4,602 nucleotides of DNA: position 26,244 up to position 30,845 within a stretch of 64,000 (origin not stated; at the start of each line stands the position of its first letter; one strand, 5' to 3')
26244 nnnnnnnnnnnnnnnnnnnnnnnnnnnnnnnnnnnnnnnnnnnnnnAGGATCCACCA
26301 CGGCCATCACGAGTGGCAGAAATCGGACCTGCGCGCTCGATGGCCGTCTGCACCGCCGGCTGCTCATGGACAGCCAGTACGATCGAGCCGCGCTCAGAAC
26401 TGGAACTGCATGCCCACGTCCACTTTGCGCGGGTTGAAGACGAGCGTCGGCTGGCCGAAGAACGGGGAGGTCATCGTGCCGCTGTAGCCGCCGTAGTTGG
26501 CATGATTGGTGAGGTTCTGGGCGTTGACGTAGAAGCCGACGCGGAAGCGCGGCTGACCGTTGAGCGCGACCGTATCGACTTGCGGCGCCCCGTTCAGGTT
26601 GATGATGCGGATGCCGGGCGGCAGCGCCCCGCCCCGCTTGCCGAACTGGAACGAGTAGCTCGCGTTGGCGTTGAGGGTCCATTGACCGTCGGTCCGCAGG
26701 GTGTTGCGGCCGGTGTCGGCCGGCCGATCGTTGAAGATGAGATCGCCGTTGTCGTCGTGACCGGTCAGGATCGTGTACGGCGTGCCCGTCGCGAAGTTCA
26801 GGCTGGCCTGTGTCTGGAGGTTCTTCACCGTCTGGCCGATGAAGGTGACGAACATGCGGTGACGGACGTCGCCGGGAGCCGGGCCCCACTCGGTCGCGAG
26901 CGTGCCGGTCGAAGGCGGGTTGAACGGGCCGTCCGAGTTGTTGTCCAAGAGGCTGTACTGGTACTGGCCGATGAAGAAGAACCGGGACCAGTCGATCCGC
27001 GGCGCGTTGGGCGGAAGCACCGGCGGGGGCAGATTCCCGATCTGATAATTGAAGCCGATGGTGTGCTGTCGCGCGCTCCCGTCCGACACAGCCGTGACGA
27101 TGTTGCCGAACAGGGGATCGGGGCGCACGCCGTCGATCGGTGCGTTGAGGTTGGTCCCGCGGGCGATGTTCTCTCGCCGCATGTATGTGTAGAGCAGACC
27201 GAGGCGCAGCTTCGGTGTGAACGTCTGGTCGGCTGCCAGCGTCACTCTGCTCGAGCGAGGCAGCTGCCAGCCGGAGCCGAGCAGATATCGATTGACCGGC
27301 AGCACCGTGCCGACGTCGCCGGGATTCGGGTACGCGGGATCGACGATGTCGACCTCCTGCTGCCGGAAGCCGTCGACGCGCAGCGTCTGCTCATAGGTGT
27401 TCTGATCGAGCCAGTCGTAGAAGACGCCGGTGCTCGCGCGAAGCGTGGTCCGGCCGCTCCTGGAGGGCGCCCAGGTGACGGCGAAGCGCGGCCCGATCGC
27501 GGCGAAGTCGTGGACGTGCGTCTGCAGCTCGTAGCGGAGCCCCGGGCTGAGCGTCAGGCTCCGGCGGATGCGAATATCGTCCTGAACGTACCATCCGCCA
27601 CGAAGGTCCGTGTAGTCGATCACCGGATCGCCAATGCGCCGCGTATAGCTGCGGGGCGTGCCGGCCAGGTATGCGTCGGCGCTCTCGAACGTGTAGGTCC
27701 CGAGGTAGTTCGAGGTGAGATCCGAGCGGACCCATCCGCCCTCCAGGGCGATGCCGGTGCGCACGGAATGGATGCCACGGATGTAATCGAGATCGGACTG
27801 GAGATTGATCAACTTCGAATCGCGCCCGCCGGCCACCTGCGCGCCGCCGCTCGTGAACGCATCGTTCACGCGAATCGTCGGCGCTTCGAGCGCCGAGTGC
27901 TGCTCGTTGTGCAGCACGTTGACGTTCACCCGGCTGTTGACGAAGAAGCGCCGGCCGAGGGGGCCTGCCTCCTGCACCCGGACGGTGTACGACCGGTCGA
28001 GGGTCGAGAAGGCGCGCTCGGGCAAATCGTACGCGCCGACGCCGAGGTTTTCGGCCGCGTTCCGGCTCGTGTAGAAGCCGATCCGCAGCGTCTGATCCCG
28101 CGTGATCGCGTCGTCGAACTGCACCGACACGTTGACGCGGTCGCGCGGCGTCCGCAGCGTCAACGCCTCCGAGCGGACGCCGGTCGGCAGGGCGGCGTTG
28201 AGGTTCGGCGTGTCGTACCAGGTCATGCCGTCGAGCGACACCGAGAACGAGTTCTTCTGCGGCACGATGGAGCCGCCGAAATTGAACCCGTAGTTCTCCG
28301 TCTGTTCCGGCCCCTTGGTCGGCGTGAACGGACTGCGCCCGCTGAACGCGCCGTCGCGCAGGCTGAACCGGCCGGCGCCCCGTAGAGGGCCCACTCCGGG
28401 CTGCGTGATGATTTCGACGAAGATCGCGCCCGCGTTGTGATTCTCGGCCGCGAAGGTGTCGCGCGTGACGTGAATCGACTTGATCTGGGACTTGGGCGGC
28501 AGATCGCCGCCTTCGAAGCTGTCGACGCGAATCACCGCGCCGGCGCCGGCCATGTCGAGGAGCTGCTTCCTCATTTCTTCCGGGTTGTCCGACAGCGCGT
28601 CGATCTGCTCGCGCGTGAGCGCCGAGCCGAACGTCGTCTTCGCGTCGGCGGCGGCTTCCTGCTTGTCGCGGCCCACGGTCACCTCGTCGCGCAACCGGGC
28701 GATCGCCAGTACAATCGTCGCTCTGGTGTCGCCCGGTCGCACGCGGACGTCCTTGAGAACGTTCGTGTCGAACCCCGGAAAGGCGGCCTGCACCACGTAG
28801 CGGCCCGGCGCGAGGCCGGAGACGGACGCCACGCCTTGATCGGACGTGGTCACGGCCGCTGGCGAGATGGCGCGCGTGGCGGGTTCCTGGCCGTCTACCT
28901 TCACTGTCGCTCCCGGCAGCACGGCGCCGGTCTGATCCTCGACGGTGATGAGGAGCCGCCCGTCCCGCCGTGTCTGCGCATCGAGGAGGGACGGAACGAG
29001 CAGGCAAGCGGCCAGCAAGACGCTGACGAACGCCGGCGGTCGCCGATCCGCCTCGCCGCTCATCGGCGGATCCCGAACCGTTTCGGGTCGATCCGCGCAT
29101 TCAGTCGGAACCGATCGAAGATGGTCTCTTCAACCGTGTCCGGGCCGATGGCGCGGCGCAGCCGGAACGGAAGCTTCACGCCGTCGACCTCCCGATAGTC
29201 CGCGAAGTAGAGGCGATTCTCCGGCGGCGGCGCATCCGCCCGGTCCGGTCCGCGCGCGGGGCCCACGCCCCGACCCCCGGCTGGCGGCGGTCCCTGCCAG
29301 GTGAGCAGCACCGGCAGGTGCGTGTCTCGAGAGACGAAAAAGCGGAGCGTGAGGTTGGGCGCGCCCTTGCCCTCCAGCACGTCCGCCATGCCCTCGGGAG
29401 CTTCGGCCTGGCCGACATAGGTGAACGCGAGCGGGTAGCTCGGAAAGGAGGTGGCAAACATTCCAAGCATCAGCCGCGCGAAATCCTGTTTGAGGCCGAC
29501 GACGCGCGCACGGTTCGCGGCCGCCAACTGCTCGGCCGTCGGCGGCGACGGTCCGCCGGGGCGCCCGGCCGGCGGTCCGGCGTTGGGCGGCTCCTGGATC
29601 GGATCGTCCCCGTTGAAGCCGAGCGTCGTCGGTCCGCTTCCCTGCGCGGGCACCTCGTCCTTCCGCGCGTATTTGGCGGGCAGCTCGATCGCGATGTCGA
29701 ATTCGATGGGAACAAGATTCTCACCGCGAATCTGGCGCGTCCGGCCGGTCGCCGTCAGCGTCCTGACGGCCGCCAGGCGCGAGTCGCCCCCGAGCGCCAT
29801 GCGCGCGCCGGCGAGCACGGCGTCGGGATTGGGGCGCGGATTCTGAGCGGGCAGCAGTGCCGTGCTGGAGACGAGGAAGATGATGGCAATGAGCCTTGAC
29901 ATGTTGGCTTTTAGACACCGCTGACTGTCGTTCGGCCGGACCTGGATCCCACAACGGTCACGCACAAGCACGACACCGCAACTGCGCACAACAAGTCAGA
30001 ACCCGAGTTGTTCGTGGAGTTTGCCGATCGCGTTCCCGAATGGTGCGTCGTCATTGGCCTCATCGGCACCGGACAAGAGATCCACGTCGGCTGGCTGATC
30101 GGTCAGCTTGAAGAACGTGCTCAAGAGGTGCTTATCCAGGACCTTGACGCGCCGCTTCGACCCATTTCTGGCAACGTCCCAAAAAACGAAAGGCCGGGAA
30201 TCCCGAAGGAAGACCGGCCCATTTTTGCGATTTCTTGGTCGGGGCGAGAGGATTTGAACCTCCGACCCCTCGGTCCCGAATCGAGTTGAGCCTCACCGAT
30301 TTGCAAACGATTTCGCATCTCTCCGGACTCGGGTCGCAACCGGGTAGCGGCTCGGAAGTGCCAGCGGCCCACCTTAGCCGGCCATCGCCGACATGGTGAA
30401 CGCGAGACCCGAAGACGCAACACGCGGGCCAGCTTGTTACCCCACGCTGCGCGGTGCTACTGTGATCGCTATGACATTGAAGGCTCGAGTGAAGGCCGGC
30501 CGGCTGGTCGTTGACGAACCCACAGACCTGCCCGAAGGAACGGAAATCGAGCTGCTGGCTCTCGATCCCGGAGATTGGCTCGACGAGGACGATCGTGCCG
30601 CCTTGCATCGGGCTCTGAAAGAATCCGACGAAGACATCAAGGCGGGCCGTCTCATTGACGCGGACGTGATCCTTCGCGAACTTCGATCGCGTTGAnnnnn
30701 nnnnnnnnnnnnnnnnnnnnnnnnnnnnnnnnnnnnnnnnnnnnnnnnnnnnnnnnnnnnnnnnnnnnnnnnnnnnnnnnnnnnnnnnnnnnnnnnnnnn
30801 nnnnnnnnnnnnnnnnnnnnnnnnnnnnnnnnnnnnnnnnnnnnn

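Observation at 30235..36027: ~5.7-kb integrase-less island inserted in tRNA-Pro(CGG), bounded by a 46-nt perfect direct repeat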

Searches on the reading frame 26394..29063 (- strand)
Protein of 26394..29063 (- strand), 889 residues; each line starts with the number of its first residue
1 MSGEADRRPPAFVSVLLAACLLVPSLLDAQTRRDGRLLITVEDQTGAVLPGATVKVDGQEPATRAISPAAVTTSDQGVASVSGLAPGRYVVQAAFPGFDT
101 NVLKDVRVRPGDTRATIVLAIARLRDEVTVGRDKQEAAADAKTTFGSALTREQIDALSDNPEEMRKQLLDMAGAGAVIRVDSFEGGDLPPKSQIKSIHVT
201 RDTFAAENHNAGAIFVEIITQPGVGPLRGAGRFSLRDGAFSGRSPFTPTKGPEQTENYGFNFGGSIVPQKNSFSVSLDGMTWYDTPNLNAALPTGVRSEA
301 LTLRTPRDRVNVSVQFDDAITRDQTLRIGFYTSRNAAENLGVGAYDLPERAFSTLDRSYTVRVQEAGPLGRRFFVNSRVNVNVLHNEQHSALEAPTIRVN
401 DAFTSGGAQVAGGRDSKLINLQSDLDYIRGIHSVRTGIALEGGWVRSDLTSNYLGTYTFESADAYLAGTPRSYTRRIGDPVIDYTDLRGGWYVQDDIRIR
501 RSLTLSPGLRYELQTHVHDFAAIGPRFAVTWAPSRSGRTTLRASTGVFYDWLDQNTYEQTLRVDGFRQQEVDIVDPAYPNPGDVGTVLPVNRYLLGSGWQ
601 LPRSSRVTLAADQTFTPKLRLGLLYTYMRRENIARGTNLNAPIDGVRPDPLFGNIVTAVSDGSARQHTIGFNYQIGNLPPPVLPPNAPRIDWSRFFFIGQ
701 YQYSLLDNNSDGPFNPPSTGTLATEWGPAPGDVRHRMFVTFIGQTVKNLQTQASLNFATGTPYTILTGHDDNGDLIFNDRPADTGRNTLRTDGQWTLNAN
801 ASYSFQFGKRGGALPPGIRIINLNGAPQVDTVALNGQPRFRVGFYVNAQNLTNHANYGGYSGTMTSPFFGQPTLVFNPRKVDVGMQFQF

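Call 25: search_protein_families(library=pfam, proteins=[window:26394-29063:-], max_evalue=0.001)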
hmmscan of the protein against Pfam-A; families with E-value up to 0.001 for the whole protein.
window:26394-29063:- (889 aa): 3 families
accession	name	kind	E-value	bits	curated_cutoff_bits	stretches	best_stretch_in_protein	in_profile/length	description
PF25183.1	OMP_b-brl_4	-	5.1e-26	91.8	30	2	387-519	253-398/838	Outer membrane beta barrel domain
PF13620.12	CarboxypepD_reg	-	2.2e-12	47.6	32.3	1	40-116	5-78/82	Carboxypeptidase regulatory-like domain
PF02369.22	Big_1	-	0.00039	20.9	34.9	0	37-93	21-78/93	Bacterial Ig-like domain (group 1)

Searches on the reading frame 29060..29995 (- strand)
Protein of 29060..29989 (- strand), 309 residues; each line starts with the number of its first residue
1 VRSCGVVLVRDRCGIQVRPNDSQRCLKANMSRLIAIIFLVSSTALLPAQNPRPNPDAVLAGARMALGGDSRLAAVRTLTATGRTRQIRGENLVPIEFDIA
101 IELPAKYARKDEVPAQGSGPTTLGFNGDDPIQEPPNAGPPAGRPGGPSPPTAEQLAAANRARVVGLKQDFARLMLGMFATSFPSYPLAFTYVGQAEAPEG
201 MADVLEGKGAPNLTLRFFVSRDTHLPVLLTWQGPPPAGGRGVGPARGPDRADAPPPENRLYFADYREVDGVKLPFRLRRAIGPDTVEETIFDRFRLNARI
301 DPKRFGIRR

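Call 7: search_protein_families(library=pfam, proteins=[window:29060-29989:-], max_evalue=0.01)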
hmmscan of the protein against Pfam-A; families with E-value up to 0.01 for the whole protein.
window:29060-29989:- (309 aa): 0 families

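Call 24: search_protein_families(library=pfam, alignment_id=A1, max_evalue=1)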
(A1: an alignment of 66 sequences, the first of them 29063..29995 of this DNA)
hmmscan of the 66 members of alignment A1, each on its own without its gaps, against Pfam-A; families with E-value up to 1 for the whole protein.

A. member 1, window:29063-29995:- (311 aa): 0 families

B. families by the number of members that match (of 66 scanned): 29 families (the first 25 are shown)
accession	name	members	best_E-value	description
PF04851.21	ResIII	1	4.6e-32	Type III restriction enzyme, res subunit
PF04365.19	BrnT_toxin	1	1.5e-27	Ribonuclease toxin, BrnT, of type II toxin-antitoxin system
PF11907.13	DUF3427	1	1.6e-22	Domain of unknown function (DUF3427)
PF03695.18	UPF0149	1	3.6e-19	Uncharacterised protein family (UPF0149)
PF14384.12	BrnA_antitoxin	1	2.4e-13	BrnA antitoxin of type II toxin-antitoxin system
PF00271.37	Helicase_C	1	3.9e-11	Helicase conserved C-terminal domain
PF02810.21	SEC-C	1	1.4e-10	SEC-C motif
PF00270.35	DEAD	1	7.4e-09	DEAD/DEAH box helicase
PF13091.12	PLDc_2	1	2.9e-08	PLD-like domain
PF18766.7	SWI2_SNF2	1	4.7e-05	SWI2/SNF2 ATPase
PF09565.16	RE_NgoFVII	1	0.00024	NgoFVII restriction endonuclease N-terminal PLD domain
PF05016.21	ParE_toxin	1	0.014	ParE toxin of type II toxin-antitoxin system, parDE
PF12441.14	CopG_antitoxin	1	0.015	CopG antitoxin of type II toxin-antitoxin system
PF13401.12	AAA_22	1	0.017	AAA domain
PF14685.13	PDZ_Tricorn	1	0.029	Tricorn protease PDZ domain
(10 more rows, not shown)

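Call 35: find_related_loci(query=window:29060-29989:-, collection=metagenome_contigs, flank=10000)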
Query window:29060-29989:- (309 aa) in metagenome_contigs; peptide patterns used: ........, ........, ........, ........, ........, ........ (x = any residue, [..] = any of these).
286 stretches matched a pattern; 21 encode a relative of the query (tblastn E <= 1e-3); 21 distinct loci.
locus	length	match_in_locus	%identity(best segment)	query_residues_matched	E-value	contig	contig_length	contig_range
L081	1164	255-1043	65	30-305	1e-118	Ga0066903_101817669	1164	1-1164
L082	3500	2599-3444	61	32-305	1e-108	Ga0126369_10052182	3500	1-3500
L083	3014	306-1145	63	30-305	3e-105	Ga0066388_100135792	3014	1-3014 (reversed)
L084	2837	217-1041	64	36-305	8e-105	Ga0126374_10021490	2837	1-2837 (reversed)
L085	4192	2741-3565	64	36-305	8e-102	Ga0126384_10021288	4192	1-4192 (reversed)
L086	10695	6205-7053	60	27-305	1e-94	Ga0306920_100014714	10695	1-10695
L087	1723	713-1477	58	66-307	9e-90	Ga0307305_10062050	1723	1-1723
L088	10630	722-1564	53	29-305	2e-83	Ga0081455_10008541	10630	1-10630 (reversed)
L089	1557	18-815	48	18-309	4e-87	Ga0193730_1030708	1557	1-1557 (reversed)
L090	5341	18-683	54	57-308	4e-82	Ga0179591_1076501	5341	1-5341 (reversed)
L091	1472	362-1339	48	31-309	4e-87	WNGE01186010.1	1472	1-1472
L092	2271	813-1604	57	66-307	3e-84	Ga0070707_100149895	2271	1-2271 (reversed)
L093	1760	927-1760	52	18-300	2e-83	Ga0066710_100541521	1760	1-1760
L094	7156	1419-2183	57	54-305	3e-76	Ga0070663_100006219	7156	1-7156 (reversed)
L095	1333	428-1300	46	57-309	3e-77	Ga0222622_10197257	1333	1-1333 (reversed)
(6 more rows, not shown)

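Call 55: search_protein_families(library=ncbifam, proteins=[window:29060-29989:-], max_evalue=0.01)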
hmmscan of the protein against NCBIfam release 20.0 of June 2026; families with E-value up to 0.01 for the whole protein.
window:29060-29989:- (309 aa): 0 families

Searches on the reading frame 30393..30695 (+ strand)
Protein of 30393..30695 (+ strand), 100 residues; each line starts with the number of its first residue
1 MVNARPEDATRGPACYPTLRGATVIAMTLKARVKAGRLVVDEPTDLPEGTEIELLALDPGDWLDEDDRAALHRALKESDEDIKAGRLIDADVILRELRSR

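Call 7: search_protein_families(library=pfam, proteins=[window:30393-30695:+], max_evalue=0.01)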
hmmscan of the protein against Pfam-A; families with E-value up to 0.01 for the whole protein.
window:30393-30695:+ (100 aa): 0 families

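Call 8: search_protein_families(library=padloc, proteins=[window:30393-30695:+], max_evalue=0.01)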
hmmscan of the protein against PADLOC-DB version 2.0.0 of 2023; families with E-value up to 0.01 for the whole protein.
window:30393-30695:+ (100 aa): 0 families

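Call 55: search_protein_families(library=ncbifam, proteins=[window:30393-30695:+], max_evalue=0.01)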
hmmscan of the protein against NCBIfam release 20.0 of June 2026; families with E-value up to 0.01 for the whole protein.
window:30393-30695:+ (100 aa): 0 families

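Call 58: search_solved_structures(query=window:30393-30695:+, max_evalue=1)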
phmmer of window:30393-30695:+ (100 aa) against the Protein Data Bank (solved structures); distinct sequences matched with E-value up to 1: 1.
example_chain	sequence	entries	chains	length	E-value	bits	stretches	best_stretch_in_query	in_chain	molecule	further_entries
5nl7_A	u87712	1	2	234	0.98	13.3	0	62-95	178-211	Calponin homology domain protein putative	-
